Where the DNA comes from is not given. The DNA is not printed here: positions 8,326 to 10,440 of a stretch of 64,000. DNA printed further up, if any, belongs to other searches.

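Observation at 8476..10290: Orphan TPR-secretin lipoprotein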

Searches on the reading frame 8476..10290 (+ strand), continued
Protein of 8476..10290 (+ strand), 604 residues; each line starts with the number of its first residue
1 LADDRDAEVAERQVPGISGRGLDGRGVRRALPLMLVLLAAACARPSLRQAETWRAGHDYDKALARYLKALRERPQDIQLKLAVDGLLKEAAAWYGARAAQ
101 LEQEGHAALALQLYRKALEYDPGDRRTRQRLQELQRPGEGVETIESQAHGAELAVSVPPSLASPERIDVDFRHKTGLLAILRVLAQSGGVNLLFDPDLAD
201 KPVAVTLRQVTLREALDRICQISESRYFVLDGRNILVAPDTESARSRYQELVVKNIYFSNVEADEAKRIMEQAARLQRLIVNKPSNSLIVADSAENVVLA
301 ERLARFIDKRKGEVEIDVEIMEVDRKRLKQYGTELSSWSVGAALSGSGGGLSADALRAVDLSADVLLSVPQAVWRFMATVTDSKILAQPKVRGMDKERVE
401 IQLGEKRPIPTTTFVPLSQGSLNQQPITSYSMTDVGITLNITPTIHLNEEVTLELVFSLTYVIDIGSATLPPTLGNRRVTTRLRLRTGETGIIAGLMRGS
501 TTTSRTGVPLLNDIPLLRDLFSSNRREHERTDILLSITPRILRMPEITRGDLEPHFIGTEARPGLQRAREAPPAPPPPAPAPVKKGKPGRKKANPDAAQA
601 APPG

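Call 17: find_encoding_contigs(protein=P0020, flank=10000, max_places=2)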
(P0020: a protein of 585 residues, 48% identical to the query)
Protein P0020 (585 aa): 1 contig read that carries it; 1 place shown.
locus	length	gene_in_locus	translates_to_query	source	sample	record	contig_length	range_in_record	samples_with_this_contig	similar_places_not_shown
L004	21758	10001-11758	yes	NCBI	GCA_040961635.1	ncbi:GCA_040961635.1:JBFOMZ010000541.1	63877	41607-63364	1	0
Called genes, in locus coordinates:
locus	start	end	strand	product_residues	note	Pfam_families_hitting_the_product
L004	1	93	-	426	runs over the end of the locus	PF14697:Fer4_21 (faint), PF00037:Fer4 (weak), PF12797:Fer4_2 (weak), PF12837:Fer4_6 (weak), PF12838:Fer4_7, PF13187:Fer4_9 (weak), PF13237:Fer4_10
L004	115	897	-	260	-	PF00005:ABC_tran, PF02463:SMC_N, PF13401:AAA_22 (faint), PF13304:AAA_21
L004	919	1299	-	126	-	PF01042:Ribonuc_L-PSP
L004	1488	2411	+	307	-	PF07730:HisKA_3, PF13581:HATPase_c_2 (weak), PF02518:HATPase_c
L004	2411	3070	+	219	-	PF00072:Response_reg, PF00196:GerE, PF08281:Sigma70_r4_2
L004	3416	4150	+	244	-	PF00149:Metallophos, PF12850:Metallophos_2 (faint)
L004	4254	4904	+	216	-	PF02163:Peptidase_M50 (weak)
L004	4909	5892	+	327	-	PF00579:tRNA-synt_1b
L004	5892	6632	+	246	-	PF02616:SMC_ScpA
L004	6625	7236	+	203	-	PF04079:SMC_ScpB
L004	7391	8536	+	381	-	PF00155:Aminotran_1_2, PF00266:Aminotran_5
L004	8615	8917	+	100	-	PF01740:STAS, PF13466:STAS_2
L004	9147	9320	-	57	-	-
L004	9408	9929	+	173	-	-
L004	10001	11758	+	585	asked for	PF00515:TPR_1 (faint), PF07719:TPR_2 (faint), PF13428:TPR_14 (faint), PF00263:Secretin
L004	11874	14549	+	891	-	PF25852:DUF6242_C (faint), PF14870:PSII_BNR (faint), PF02012:BNR (faint), PF15902:Sortilin-Vps10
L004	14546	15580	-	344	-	PF00535:Glycos_transf_2, PF13641:Glyco_tranf_2_3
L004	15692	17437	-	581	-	PF09820:AAA-ATPase_like, PF08011:PDDEXK_9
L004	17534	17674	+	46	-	-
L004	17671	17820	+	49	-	-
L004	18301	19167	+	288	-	PF14236:DruA, PF13808:DDE_Tnp_1_assoc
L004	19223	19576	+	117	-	PF01609:DDE_Tnp_1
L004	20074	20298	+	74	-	-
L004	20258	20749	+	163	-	PF00383:dCMP_cyt_deam_1, PF14437:MafB19-deam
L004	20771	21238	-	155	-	PF00072:Response_reg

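Call 20: find_related_loci(query=A1, collection=genome_contigs, flank=10000)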
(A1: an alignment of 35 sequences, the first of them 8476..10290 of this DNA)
Query A1 (604 aa) in genome_contigs; peptide patterns used: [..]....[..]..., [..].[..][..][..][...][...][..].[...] (x = any residue, [..] = any of these).
191 stretches matched a pattern; 41 encode a relative of the query (tblastn E <= 1e-3); 41 distinct loci.
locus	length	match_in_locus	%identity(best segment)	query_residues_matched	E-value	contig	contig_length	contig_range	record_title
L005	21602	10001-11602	52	33-567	0e+0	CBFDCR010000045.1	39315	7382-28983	MAG TPA_asm: uncultured bacterium isolate SRR26215683_binner23_Refined_38 genome assembly, contig: ERZ25073488.211, whol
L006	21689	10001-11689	54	41-594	0e+0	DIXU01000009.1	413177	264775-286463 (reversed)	MAG TPA_asm: Candidatus Aminicenantes bacterium UBA6072 UBA6072_contig_31, whole genome shotgun sequence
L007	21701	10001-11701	53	41-601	0e+0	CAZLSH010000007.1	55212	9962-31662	MAG TPA_asm: uncultured Clostridia bacterium isolate SRP192927_co7_47 genome assembly, contig: NODE_786_length_55212_cov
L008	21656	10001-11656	56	47-604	0e+0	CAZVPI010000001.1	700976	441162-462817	MAG TPA_asm: uncultured Clostridia bacterium isolate binchicken_co44_202 genome assembly, contig: NODE_2_length_700976_c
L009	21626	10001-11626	55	42-579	0e+0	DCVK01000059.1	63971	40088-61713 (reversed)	MAG TPA_asm: Candidatus Aminicenantes bacterium UBA2190 UBA2190_contig_2601, whole genome shotgun sequence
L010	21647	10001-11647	49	28-571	9e-178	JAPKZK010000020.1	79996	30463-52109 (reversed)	MAG: Candidatus Aminicenantes bacterium isolate LacPavin_0920_SED2_MAG_46_26 LacPavin_0920_SED2_scaffold_669926, whole g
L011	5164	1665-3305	49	25-567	0e+0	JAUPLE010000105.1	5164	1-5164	MAG: Acidobacteriota bacterium isolate erpe_2018_pw_9hr_WHONDRS-PP48-000088_B_bin.18 scaffold_137896, whole genome shotg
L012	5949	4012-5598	50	30-559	7e-178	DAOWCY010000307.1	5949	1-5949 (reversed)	MAG TPA_asm: Candidatus Aminicenantes bacterium isolate CSMAG_1899 CSMAG_1899_k141_1142231_length_5949_cov_14.0558, whol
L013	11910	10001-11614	50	31-569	4e-175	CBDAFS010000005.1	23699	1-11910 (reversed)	MAG: uncultured Aminicenantes bacterium isolate MAG_102 genome assembly, contig: k141_353909, whole genome shotgun seque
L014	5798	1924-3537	49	31-569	2e-177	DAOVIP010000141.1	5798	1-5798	MAG TPA_asm: Candidatus Aminicenantes bacterium isolate CSMAG_1370 CSMAG_1370_k141_3533417_length_5798_cov_8.0000, whole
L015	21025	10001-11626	44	28-569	1e-149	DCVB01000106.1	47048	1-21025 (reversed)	MAG TPA_asm: Candidatus Aminicenantes bacterium UBA2199 UBA2199_contig_24770, whole genome shotgun sequence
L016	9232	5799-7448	39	27-562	5e-134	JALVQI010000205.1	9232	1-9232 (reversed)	MAG: Candidatus Aminicenantes bacterium isolate A3_metabat2_scaf2bin.042 A3_NODE_7304_length_9232_cov_14.529160, whole g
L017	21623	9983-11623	40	28-562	5e-133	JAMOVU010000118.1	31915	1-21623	MAG: Candidatus Aminicenantes bacterium isolate PIR-30_metabat2_scaf2bin.063 PIR-30_scaffold_437_c1, whole genome shotgu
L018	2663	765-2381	37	36-567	2e-129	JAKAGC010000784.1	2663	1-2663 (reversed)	MAG: Acidobacteria bacterium isolate WY2.bin142 NODE_94645_length_2663_cov_1.054811, whole genome shotgun sequence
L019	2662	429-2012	38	39-560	3e-127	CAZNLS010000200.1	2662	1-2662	MAG TPA_asm: uncultured Clostridia bacterium isolate binchicken_co275_129 genome assembly, contig: NODE_91950_length_266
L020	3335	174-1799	37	34-567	1e-124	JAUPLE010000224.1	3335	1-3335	MAG: Acidobacteriota bacterium isolate erpe_2018_pw_9hr_WHONDRS-PP48-000088_B_bin.18 scaffold_344123, whole genome shotg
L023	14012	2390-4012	37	35-567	7e-120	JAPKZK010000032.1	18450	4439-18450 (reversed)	MAG: Candidatus Aminicenantes bacterium isolate LacPavin_0920_SED2_MAG_46_26 LacPavin_0920_SED2_scaffold_723907, whole g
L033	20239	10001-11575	31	58-560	3e-75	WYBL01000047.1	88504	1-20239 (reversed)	MAG: Acidobacteria bacterium isolate ACD2 k127_171757, whole genome shotgun sequence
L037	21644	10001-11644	34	23-563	1e-71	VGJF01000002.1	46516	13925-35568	MAG: Candidatus Aminicenantes bacterium isolate M_DeepCast_400m_m2_244 M_DeepCast_400m_m2_244_Ga0194112_10000791, whole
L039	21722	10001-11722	29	20-558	3e-67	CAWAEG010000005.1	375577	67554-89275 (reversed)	MAG: uncultured Acidobacteriota bacterium isolate MFD00962.bin.1.162 genome assembly, contig: contig_160174, whole genom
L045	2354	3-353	53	445-561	5e-30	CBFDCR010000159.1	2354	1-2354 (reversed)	MAG TPA_asm: uncultured bacterium isolate SRR26215683_binner23_Refined_38 genome assembly, contig: ERZ25073488.72400, wh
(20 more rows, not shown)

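Call 36: find_related_loci(query=A1, collection=metagenome_contigs, flank=10000)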
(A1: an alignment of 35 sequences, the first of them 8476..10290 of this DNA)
Query A1 (604 aa) in metagenome_contigs; peptide patterns used: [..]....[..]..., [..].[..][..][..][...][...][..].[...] (x = any residue, [..] = any of these).
282 stretches matched a pattern; 89 encode a relative of the query (tblastn E <= 1e-3); the best 80 are kept; 80 distinct loci.
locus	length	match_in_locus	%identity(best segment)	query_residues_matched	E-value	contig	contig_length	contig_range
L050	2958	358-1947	58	41-571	0e+0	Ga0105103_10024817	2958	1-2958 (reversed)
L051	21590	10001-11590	49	37-567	7e-176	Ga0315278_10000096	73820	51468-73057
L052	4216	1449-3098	50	27-574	0e+0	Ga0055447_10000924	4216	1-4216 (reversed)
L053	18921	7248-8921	48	34-590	5e-155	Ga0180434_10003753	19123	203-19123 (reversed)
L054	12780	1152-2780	46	26-569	6e-154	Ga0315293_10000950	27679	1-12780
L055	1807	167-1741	48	34-559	2e-166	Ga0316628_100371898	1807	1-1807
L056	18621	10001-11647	45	22-569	3e-151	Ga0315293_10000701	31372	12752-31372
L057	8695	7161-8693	45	28-539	1e-144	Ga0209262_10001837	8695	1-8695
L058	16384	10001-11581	44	42-569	4e-141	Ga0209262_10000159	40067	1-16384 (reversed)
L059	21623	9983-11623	40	28-562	6e-133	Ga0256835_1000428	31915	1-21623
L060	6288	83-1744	39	25-572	2e-132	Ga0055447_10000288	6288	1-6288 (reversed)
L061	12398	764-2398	38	30-567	2e-124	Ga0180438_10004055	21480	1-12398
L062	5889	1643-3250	37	33-560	9e-124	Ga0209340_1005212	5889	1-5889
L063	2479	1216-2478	45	41-462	2e-127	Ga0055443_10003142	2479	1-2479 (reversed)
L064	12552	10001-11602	38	39-567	4e-120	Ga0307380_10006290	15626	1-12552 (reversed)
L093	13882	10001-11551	34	45-557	2e-78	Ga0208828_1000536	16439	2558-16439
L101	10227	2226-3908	33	10-560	3e-74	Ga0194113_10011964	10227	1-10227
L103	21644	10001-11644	34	23-563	1e-71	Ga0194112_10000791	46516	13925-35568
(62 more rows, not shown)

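Call 42: search_solved_structures(query=A1, max_evalue=0.001)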
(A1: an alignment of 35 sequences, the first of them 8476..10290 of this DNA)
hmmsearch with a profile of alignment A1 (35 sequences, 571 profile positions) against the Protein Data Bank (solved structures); distinct sequences matched with E-value up to 0.001: 56.
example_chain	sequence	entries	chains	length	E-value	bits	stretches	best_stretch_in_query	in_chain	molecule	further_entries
5w68_A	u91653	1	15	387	4.5e-27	97.7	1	361-527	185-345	Putative type II secretion protein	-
6i1y_A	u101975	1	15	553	4.6e-27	97.6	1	355-528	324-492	General secretion pathway protein GspD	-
5zdh_A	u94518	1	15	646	2.1e-26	95.5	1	361-527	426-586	Type II secretion system protein D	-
6i1x_A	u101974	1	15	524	2.9e-26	95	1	356-531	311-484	Type II secretion system protein D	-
9k8v_A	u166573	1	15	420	8.5e-26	93.4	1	338-528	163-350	General secretion pathway protein D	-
6hcg_A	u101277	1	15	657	8.1e-24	86.9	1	263-530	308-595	Type II secretion system protein D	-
5wq8_A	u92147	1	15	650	1.1e-23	86.5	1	338-528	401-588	Type II secretion system protein D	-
5wln_G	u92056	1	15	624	6.4e-23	83.9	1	265-527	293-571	Type II secretion system protein D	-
5wq7_A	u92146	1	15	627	1.3e-22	82.9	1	360-534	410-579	Putative type II secretion system protein D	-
5wq9_A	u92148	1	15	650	1.4e-22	82.8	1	338-528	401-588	Type II secretion system protein D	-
3jc8_Qa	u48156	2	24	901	4.5e-20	74.6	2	367-532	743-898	PilQ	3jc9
9sh1_A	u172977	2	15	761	5.1e-19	71.1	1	362-526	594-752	Type IV pilus biogenesis and competence protein PilQ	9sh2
4av2_A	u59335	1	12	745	1.1e-18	70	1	362-526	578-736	TYPE IV PILUS BIOGENESIS AND COMPETENCE PROTEIN PILQ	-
7ofh_A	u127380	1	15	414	2.1e-18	69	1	235-527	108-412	Virion export protein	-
9qhb_A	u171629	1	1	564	2.7e-17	65.4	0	38-121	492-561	Engineered tetratricopeptide repeat protein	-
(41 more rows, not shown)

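Call 50: predict_structure(alignment_id=A1)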
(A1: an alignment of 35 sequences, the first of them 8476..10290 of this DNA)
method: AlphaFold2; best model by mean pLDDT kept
length: 604 residues; sequences in the alignment: 35
mean_pLDDT: 70.9   pTM: 0.44
mean pLDDT of the five models: 70.9, 66.5, 66.0, 63.0, 60.2
residues with pLDDT >= 90: 87; 70-90: 263; 50-70: 125; < 50: 129
segments of 3 or more residues with pLDDT < 50: 1-23, 137-155, 332-357, 359-373, 501-508, 519-529, 584-601
pLDDT, mean of each block of 10 residues (from residue 1): 43 39 59 75 68 90 91 87 93 94 89 94 88 64 36 50 79 86 86 87 84 87 84 83 75 82 90 83 86 81 86 90 66 40 43 47 43 49 76 92 73 60 57 73 89 88 68 77 83 61 45 51 44 81 82 63 55 58 49 43 44
secondary structure, 60 per line:
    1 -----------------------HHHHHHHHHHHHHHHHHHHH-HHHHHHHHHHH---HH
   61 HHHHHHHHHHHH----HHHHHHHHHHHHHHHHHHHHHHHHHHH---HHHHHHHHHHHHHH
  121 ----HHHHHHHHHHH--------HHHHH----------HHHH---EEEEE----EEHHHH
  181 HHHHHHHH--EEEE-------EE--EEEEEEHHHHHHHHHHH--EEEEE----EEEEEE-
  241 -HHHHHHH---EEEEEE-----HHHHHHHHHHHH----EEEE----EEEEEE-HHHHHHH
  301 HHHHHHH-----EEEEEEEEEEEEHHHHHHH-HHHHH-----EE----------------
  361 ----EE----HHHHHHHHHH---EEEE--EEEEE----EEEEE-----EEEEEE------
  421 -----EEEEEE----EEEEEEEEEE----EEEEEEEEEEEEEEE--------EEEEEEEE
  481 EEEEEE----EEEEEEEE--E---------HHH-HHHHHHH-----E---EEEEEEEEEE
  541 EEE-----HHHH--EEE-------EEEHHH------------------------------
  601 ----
elements in order: H24-43 H45-55 H59-72 H77-103 H107-120 H125-135 H144-148 H159-162 E166-170 H177-188 E191-194 E206-211 H212-222 E225-229 E234-239 H242-248 E252-257 H263-274 E279-282 E287-292 H294-307 E313-324 H325-331 H333-337 H371-380 E384-387 E390-394 E399-403 E409-414 E426-431 E436-445 E450-464 E473-486 E491-498 H515-521 E531-543 H549-552 E555-557 E565-567
